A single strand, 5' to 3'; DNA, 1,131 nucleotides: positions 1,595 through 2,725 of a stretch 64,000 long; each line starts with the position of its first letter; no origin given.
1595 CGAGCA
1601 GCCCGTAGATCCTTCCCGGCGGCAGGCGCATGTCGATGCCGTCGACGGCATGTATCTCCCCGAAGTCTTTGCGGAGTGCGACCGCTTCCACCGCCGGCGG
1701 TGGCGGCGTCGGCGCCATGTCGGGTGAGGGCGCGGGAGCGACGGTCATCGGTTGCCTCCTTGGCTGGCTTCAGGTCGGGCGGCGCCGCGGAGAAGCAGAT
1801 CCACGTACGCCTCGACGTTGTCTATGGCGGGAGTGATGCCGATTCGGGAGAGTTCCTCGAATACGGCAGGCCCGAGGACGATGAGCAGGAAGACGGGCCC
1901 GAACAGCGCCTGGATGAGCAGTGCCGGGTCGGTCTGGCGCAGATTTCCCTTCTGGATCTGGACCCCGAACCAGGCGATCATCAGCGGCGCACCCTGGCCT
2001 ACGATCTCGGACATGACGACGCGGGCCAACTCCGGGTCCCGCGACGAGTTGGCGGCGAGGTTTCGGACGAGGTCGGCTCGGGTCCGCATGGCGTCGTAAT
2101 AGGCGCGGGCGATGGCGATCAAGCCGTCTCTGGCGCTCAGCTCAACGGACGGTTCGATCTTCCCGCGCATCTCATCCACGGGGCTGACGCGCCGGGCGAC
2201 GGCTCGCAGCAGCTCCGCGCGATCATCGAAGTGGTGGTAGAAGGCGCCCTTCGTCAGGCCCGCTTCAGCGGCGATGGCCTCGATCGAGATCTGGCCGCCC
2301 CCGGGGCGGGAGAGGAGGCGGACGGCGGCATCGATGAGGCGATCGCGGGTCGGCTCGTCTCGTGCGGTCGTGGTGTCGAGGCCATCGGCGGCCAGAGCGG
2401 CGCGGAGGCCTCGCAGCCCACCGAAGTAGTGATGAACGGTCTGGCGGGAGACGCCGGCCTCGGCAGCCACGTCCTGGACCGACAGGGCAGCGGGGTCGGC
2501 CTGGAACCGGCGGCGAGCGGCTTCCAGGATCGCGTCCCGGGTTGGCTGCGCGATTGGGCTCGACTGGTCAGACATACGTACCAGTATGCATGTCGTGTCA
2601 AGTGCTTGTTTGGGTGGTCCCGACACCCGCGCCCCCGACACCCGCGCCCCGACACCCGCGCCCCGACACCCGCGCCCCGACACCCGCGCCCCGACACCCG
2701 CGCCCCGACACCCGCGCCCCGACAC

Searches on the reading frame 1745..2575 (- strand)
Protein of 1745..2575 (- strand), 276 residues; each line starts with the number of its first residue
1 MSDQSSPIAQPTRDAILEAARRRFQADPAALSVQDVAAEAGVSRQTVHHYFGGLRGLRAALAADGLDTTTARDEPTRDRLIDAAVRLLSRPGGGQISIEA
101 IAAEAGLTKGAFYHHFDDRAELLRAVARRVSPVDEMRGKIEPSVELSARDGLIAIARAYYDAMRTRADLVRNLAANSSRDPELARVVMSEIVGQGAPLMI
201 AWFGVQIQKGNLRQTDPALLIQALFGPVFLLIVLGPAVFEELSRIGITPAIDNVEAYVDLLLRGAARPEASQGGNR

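Call 7: search_protein_families(library=pfam, proteins=[window:1745-2575:-])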
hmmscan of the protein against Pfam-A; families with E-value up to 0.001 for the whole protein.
window:1745-2575:- (276 aa): 6 families
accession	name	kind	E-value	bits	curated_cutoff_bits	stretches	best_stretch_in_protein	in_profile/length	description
PF00440.29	TetR_N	-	4e-24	84.6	24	2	80-126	1-47/47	Bacterial regulatory proteins, tetR family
PF16859.10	TetR_C_11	-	2.3e-08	34.8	32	1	147-237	6-99/113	Tetracyclin repressor-like, C-terminal domain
PF14246.11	TetR_C_7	-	7.8e-06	26.3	22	1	151-219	2-72/119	AefR-like transcriptional repressor, C-terminal domain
PF12840.13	HTH_20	-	0.00013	22.3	27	0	9-49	2-37/51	Helix-turn-helix domain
PF09339.16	HTH_IclR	-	0.00014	22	22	0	24-54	12-42/52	IclR helix-turn-helix domain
PF13560.12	HTH_31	-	0.00085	20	27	0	29-79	13-63/64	Helix-turn-helix domain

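Call 10: find_encoding_contigs(protein=window:1745-2575:-, flank=6000, max_places=10)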
Protein window:1745-2575:- (276 aa): no gene with exactly this product is on record in the collection.

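Call 14: find_homologous_proteins(query=window:1745-2575:-, max_evalue=1e-20)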
Query window:1745-2575:- (276 aa): 264 proteins with E <= 1e-20 among 8000 candidates; the best 120 are listed.
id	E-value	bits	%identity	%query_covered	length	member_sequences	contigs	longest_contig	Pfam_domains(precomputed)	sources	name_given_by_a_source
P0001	3.3e-170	582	100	100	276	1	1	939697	PF14246.12,PF00440.30,PF16859.11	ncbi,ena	-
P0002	1.4e-144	498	89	95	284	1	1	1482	PF00440.30,PF16859.11,PF09339.17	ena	-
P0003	1.7e-143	495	87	97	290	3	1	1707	PF00440.30,PF16859.11,PF09339.17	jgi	-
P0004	2.9e-141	487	85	97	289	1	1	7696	PF00440.30,PF16859.11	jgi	jgi:AcrR family transcriptional regulator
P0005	6.7e-141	486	86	97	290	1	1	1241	PF00440.30,PF16859.11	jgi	jgi:AcrR family transcriptional regulator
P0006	7.7e-141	486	84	98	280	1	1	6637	PF00440.30,PF16859.11,PF09339.17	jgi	jgi:AcrR family transcriptional regulator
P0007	1.2e-140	485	85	98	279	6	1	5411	PF00440.30,PF16859.11,PF09339.17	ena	-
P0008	2.2e-140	484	84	98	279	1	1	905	PF00440.30,PF16859.11,PF09339.17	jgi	jgi:AcrR family transcriptional regulator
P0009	2.5e-140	484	84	97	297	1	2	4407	PF00440.30,PF16859.11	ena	-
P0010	8.4e-140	483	84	97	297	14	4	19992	PF14246.12,PF00440.30,PF16859.11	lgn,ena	-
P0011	1.0e-139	482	85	96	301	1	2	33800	PF00440.30,PF16859.11,PF09339.17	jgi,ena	-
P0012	6.0e-139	480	88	94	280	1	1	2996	PF00440.30,PF16859.11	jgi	jgi:AcrR family transcriptional regulator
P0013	8.1e-139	479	87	94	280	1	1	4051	PF00440.30,PF16859.11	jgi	jgi:AcrR family transcriptional regulator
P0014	1.3e-138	479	87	94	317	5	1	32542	PF00440.30,PF16859.11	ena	-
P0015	2.2e-138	478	87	94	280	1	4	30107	PF14246.12,PF00440.30,PF16859.11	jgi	jgi:AcrR family transcriptional regulator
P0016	4.0e-138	477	85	97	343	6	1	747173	PF00440.30,PF16859.11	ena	-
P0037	1.9e-134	465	84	95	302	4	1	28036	PF00440.30,PF16859.11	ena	-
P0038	2.4e-134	465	84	95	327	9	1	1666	PF00440.30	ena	-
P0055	4.7e-132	457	80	94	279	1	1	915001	PF00440.30,PF16859.11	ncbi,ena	-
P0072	8.2e-131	453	81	95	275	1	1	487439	PF14246.12,PF00440.30,PF16859.11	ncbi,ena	-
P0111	7.0e-128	444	79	95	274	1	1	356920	PF00440.30,PF16859.11,PF14493.13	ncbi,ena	-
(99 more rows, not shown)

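Call 16: find_encoding_contigs(protein=P0001, flank=10000, max_places=5)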
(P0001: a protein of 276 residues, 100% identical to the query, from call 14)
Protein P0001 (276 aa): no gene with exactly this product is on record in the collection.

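Call 19: find_related_loci(query=A1, collection=genome_contigs, flank=3000)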
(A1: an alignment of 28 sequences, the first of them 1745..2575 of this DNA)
Query A1 (276 aa) in genome_contigs; peptide patterns used: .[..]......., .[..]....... (x = any residue, [..] = any of these).
71 stretches matched a pattern; 31 encode a relative of the query (tblastn E <= 1e-3); 31 distinct loci.
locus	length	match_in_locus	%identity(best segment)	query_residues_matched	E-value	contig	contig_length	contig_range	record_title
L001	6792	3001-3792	85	10-273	3e-147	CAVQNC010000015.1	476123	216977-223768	MAG: uncultured Chloroflexia bacterium isolate MFD03726.bin.1.123 genome assembly, contig: contig_46827, whole genome sh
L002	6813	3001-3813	81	6-276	7e-144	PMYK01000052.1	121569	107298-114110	MAG: Chloroflexi bacterium isolate fen_1029 73.20110800_E2D.56_contig_3350, whole genome shotgun sequence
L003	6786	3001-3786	83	12-274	7e-139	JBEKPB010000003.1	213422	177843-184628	MAG: Candidatus Limnocylindrales bacterium isolate SPRUCE 454 SPRUCE_454_3, whole genome shotgun sequence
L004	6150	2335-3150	79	1-274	1e-138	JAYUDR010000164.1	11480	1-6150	MAG: Chloroflexota bacterium isolate GFS_7238 GFS_7238_163, whole genome shotgun sequence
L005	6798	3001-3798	76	1-272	2e-136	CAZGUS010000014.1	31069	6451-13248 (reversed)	MAG TPA_asm: uncultured Anaerolineaceae bacterium isolate binchicken_co50_320 genome assembly, contig: NODE_1491_length_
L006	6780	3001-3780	80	13-272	5e-136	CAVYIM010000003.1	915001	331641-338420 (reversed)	MAG: uncultured Chloroflexia bacterium isolate MFD01476.bin.2.191 genome assembly, contig: contig_21535, whole genome sh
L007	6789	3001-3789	79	12-274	4e-136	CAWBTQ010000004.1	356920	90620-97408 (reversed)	MAG: uncultured Chloroflexia bacterium isolate MFD01299.bin.1.122 genome assembly, contig: contig_36507, whole genome sh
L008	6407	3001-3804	78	1-270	1e-134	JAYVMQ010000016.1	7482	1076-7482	MAG: Chloroflexota bacterium isolate GL61_DN_concoct_98_sub GL61_DN_concoct_98_sub_15, whole genome shotgun sequence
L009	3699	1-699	88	44-276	2e-135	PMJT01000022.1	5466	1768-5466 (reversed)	MAG: Chloroflexi bacterium isolate fen_1046 73.20120600_E2D.42_contig_4432, whole genome shotgun sequence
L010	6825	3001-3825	76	1-274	1e-132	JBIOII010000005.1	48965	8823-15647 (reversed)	MAG: Candidatus Limnocylindrales bacterium isolate GcC5-39 k141_1222869_length_48965_cov_40.5272, whole genome shotgun s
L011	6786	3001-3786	81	13-274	2e-132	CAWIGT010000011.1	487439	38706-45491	MAG: uncultured Chloroflexia bacterium isolate MFD05502.bin.2.33 genome assembly, contig: contig_9365, whole genome shot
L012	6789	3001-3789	82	11-273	5e-132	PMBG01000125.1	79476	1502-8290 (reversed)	MAG: Chloroflexi bacterium isolate fen_1067 73.20120700_E3M.75_contig_13589, whole genome shotgun sequence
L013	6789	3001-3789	80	12-274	3e-130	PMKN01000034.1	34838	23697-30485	MAG: Chloroflexi bacterium isolate fen_1044 73.20120600_E2D.100_contig_26146, whole genome shotgun sequence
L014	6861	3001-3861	76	1-274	4e-129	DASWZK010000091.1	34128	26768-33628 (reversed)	MAG TPA_asm: Candidatus Limnocylindrales bacterium isolate SMAG_U3736 k141_12554, whole genome shotgun sequence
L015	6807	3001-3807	77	1-275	5e-129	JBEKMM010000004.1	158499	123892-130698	MAG: Candidatus Limnocylindrales bacterium isolate SPRUCE 394 SPRUCE_394_4, whole genome shotgun sequence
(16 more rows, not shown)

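Call 23: list_cluster_members(proteins=[P0001, P0016, P0038, P0037])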
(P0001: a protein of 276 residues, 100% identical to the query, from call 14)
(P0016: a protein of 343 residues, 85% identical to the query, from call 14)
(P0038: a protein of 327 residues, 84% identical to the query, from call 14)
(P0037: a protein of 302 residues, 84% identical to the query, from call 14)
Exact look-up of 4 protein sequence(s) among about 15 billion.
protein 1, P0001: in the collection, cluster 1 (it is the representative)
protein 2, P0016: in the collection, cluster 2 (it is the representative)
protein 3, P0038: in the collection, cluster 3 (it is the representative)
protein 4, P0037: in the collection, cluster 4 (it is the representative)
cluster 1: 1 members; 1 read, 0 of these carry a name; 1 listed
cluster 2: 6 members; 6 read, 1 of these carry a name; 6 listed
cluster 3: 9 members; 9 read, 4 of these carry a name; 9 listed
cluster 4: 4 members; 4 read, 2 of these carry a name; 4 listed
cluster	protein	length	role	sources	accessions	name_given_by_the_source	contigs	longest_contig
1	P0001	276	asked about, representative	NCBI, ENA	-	-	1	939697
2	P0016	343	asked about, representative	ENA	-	-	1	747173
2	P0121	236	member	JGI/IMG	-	AcrR family transcriptional regulator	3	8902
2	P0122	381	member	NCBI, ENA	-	-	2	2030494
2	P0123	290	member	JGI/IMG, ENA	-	-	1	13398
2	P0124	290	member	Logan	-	-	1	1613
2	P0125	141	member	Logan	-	-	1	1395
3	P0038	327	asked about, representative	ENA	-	-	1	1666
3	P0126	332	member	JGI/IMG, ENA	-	AcrR family transcriptional regulator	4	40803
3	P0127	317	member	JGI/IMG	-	AcrR family transcriptional regulator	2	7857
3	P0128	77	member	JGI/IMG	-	hypothetical protein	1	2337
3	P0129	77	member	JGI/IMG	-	hypothetical protein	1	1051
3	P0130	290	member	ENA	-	-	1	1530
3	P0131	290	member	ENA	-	-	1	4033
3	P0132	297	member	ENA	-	-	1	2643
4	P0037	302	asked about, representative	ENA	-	-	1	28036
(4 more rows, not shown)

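Call 28: find_encoding_contigs(protein=P0122, flank=3000, max_places=4)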
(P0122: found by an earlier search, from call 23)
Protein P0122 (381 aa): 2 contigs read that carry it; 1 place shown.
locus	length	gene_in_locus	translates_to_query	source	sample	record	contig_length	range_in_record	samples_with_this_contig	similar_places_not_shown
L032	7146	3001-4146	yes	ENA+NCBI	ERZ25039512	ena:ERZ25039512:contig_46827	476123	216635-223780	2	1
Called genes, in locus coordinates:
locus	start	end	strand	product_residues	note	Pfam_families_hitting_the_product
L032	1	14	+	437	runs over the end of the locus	PF00374:NiFeSe_Hases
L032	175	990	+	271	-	-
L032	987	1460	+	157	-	-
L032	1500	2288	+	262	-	-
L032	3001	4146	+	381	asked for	PF00440:TetR_N, PF16859:TetR_C_11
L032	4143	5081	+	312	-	PF00005:ABC_tran, PF13304:AAA_21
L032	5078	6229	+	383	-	PF12679:ABC2_membrane_2, PF12698:ABC2_membrane_3, PF01061:ABC2_membrane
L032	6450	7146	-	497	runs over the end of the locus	PF07690:MFS_1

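Call 29: find_encoding_contigs(protein=P0016, flank=3000, max_places=4)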
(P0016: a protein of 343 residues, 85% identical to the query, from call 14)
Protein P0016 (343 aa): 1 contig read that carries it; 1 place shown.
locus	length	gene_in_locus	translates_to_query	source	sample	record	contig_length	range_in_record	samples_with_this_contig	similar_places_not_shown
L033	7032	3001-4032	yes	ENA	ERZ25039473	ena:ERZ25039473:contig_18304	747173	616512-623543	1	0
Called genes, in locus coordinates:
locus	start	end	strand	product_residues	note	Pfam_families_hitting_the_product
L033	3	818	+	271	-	-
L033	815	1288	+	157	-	-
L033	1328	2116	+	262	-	-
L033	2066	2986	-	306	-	-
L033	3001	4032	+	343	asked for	PF00440:TetR_N, PF16859:TetR_C_11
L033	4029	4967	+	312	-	PF00005:ABC_tran, PF13304:AAA_21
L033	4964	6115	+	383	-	PF12679:ABC2_membrane_2, PF12698:ABC2_membrane_3, PF01061:ABC2_membrane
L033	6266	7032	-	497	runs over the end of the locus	PF07690:MFS_1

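Call 30: find_encoding_contigs(protein=P0124, flank=3000, max_places=4)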
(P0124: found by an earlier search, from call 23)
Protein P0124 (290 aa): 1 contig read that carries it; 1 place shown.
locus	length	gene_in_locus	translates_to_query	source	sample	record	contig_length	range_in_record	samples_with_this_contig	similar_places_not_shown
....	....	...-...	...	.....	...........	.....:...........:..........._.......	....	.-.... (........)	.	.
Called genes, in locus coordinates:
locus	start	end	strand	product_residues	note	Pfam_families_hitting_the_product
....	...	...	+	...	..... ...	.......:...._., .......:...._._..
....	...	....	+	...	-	?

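Call 32: find_related_loci(query=window:1745-2575:-, collection=metagenome_contigs, flank=2500)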
Query window:1745-2575:- (276 aa) in metagenome_contigs; peptide patterns used: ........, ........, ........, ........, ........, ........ (x = any residue, [..] = any of these).
555 stretches matched a pattern; 114 encode a relative of the query (tblastn E <= 1e-3); the best 80 are kept; 80 distinct loci.
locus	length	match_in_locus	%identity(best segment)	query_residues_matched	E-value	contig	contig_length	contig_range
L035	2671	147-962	84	5-276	6e-156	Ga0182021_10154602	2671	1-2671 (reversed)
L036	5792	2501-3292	86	13-276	2e-147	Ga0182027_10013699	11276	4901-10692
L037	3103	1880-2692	81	6-276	2e-150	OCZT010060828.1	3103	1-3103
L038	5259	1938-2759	80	1-268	9e-143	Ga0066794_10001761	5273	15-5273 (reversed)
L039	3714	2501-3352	79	1-276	2e-143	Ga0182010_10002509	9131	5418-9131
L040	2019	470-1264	86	10-274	1e-150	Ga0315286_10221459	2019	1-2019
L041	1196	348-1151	80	1-271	2e-154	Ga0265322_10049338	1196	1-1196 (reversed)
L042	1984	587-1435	77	1-273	1e-150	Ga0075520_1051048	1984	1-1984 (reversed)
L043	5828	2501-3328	78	1-270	2e-140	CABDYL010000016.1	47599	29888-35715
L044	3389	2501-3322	78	1-268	7e-141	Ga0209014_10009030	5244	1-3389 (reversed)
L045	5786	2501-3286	83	12-274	9e-139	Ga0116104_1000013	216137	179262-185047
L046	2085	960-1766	79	1-271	4e-148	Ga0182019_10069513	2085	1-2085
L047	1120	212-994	82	13-273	1e-152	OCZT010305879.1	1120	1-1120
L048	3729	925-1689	83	10-264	2e-141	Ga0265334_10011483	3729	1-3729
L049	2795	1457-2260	79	1-270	9e-144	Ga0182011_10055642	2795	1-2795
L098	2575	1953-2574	77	1-194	4e-77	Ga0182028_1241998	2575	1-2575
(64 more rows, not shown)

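Call 43: find_encoding_contigs(protein=P0122, flank=10000, max_places=3)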
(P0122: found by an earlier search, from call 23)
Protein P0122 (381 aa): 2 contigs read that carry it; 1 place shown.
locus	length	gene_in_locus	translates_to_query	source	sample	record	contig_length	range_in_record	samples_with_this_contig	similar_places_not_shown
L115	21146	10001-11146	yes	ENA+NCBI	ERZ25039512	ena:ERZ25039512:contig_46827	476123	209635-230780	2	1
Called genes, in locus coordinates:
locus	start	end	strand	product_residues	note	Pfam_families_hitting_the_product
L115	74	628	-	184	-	PF04264:YceI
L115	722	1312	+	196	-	PF01047:MarR, PF12802:MarR_2, PF13412:HTH_24 (weak)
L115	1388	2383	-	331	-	PF00483:NTP_transferase, PF12804:NTP_transf_3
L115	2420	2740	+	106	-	-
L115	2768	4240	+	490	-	PF21686:LigD_Prim-Pol, PF01896:DNA_primase_S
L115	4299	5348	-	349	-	PF01068:DNA_ligase_A_M, PF04679:DNA_ligase_A_C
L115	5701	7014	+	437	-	PF00374:NiFeSe_Hases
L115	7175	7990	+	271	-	-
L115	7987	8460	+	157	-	-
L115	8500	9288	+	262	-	-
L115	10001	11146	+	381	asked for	PF00440:TetR_N, PF16859:TetR_C_11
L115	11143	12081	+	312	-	PF00005:ABC_tran, PF13304:AAA_21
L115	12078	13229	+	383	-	PF12679:ABC2_membrane_2, PF12698:ABC2_membrane_3, PF01061:ABC2_membrane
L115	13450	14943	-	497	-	PF07690:MFS_1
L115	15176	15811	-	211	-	PF01386:Ribosomal_L25p, PF14693:Ribosomal_TL5_C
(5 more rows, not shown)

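Call 44: find_encoding_contigs(protein=P0072, flank=10000, max_places=2)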
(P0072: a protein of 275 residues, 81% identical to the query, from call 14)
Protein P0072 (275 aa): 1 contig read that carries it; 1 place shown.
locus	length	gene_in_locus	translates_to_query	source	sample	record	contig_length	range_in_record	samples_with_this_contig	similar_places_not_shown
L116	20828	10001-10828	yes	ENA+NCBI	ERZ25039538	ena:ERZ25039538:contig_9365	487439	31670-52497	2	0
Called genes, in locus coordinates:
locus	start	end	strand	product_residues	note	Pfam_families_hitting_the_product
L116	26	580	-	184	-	PF04264:YceI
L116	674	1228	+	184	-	PF01047:MarR, PF12802:MarR_2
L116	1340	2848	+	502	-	PF21686:LigD_Prim-Pol, PF01896:DNA_primase_S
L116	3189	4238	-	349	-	PF01068:DNA_ligase_A_M, PF04679:DNA_ligase_A_C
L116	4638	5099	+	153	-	-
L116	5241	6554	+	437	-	PF00374:NiFeSe_Hases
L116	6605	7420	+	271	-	-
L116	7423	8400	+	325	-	PF13563:2_5_RNA_ligase2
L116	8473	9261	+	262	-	-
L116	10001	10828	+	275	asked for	PF00440:TetR_N, PF16859:TetR_C_11, PF14246:TetR_C_7 (weak)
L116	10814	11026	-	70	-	-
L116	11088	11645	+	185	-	PF00005:ABC_tran, PF13304:AAA_21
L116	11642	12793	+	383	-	PF12679:ABC2_membrane_2, PF12698:ABC2_membrane_3, PF01061:ABC2_membrane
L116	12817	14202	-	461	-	PF07690:MFS_1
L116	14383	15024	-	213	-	PF01386:Ribosomal_L25p, PF14693:Ribosomal_TL5_C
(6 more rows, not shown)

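Call 45: find_encoding_contigs(protein=P0111, flank=10000, max_places=2)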
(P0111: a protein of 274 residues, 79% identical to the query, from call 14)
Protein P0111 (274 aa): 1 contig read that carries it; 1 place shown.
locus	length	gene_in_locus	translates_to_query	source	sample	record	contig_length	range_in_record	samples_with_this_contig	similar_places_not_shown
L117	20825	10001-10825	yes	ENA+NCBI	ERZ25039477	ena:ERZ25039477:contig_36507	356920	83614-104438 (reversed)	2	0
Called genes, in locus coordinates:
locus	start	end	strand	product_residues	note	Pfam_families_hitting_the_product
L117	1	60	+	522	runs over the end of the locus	PF00083:Sugar_tr (weak), PF07690:MFS_1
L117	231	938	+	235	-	PF01987:AIM24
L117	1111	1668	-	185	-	PF04264:YceI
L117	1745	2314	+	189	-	PF12802:MarR_2, PF01047:MarR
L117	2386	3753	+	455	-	PF21686:LigD_Prim-Pol, PF01896:DNA_primase_S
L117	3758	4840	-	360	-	PF01068:DNA_ligase_A_M, PF04679:DNA_ligase_A_C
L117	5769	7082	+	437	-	PF00374:NiFeSe_Hases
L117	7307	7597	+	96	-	-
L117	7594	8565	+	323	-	PF13563:2_5_RNA_ligase2, PF01750:HycI (weak)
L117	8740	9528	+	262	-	PF11345:DUF3147 (weak)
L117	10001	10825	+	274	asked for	PF00440:TetR_N, PF14493:HTH_40 (faint), PF00440:TetR_N, PF16859:TetR_C_11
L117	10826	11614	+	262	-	PF00005:ABC_tran, PF13304:AAA_21 (weak)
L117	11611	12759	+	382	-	PF12679:ABC2_membrane_2, PF12698:ABC2_membrane_3, PF01061:ABC2_membrane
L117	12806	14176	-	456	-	PF07690:MFS_1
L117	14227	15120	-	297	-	-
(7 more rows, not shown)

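Call 46: find_encoding_contigs(protein=P0055, flank=10000, max_places=2)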
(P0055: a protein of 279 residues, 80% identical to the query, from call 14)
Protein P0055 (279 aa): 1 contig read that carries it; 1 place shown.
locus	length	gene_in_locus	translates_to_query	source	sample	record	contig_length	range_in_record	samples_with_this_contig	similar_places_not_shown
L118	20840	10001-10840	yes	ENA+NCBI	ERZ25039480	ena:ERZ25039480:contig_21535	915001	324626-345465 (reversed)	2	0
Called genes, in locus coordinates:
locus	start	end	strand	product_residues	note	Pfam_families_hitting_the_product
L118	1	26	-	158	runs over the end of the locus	-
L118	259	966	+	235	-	PF01987:AIM24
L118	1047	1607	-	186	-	PF04264:YceI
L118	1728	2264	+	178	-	PF01047:MarR, PF12802:MarR_2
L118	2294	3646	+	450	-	PF21686:LigD_Prim-Pol, PF01896:DNA_primase_S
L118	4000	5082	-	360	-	PF01068:DNA_ligase_A_M, PF04679:DNA_ligase_A_C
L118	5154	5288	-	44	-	-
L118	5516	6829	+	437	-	PF00374:NiFeSe_Hases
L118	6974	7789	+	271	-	-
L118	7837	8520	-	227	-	-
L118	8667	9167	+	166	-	-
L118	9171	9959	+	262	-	-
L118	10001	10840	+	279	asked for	PF00440:TetR_N, PF16859:TetR_C_11 (weak)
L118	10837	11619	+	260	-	PF00005:ABC_tran, PF13191:AAA_16 (faint), PF13304:AAA_21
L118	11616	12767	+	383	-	PF12679:ABC2_membrane_2, PF12698:ABC2_membrane_3, PF01061:ABC2_membrane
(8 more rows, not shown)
